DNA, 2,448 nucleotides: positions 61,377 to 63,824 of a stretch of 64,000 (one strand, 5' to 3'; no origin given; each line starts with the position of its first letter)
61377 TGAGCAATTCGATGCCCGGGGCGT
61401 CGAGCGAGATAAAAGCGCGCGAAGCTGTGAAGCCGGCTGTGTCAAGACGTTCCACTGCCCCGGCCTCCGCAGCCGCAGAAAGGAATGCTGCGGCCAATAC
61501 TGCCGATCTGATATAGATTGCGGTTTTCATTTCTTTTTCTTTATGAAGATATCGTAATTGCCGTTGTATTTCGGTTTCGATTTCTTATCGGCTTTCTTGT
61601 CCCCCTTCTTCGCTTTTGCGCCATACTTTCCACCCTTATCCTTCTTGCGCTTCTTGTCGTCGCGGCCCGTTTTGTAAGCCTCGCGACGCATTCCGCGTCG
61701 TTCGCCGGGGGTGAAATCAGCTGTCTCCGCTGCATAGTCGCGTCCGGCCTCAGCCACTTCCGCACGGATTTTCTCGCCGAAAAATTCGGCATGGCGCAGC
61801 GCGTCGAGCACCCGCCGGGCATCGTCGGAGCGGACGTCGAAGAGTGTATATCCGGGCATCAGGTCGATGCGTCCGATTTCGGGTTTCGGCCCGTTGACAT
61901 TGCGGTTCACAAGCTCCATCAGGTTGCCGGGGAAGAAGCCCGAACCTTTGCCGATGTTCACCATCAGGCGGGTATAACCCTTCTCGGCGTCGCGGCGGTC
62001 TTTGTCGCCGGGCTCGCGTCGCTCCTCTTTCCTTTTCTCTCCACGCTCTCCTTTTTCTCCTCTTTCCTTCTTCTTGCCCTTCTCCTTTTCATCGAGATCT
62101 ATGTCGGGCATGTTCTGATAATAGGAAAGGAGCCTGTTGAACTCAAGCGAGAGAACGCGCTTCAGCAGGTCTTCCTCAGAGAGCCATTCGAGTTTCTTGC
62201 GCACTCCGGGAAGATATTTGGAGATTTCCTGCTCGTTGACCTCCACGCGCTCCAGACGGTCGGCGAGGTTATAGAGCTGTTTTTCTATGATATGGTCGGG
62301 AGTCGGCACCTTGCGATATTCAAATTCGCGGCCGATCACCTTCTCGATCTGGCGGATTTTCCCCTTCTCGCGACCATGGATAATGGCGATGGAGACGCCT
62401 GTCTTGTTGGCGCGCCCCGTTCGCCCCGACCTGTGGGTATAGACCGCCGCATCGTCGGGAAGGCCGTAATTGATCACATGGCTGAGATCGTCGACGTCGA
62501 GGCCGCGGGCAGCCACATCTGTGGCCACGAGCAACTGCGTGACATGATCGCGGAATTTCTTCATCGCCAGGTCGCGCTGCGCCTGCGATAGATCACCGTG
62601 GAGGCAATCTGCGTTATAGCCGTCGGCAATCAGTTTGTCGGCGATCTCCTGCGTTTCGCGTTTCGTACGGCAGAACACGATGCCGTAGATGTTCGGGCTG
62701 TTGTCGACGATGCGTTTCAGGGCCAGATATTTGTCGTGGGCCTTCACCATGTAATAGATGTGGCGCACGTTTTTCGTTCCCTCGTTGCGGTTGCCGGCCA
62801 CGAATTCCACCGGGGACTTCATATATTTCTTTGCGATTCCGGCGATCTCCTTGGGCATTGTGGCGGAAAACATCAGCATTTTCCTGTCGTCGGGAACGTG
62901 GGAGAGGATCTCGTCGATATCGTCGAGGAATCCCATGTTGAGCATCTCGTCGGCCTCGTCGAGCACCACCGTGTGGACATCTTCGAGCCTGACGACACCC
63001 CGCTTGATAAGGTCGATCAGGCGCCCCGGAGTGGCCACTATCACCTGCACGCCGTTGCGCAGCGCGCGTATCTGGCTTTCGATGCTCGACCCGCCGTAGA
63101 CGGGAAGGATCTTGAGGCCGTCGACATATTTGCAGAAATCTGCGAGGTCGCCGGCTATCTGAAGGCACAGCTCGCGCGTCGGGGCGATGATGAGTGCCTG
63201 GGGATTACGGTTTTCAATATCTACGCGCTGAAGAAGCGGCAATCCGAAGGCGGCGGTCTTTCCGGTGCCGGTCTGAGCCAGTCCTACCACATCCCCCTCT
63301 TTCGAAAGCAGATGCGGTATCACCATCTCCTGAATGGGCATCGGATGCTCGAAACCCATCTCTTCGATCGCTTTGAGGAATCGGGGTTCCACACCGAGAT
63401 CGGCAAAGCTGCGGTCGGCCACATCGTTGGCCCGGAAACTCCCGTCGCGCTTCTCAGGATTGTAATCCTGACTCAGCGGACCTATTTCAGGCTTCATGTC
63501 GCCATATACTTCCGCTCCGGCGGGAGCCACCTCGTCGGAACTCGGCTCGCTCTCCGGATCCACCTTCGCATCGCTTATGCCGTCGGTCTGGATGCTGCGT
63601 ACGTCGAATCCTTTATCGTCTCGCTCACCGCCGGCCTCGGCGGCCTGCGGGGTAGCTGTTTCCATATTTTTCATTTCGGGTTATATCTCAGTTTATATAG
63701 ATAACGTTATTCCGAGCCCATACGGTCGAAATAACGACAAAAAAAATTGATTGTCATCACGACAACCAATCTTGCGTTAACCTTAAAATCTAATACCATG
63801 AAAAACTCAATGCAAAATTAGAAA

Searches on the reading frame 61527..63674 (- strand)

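Call 47: search_protein_families(library=pfam, proteins=[window:61527-63674:-], max_evalue=0.001)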
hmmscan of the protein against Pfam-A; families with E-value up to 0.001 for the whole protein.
window:61527-63674:- (715 aa): 4 families
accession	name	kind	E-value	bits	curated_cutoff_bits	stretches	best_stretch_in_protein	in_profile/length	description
PF00270.35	DEAD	-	3.8e-48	163.8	26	1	113-277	2-164/167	DEAD/DEAH box helicase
PF00271.37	Helicase_C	-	5e-31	107.7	23.5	1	315-423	2-110/110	Helicase conserved C-terminal domain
PF03880.21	DbpA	-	1.2e-14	54.6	25.6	1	569-639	1-71/72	DbpA RNA binding domain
PF04851.21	ResIII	-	0.00026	21.4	22.5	1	129-274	26-163/164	Type III restriction enzyme, res subunit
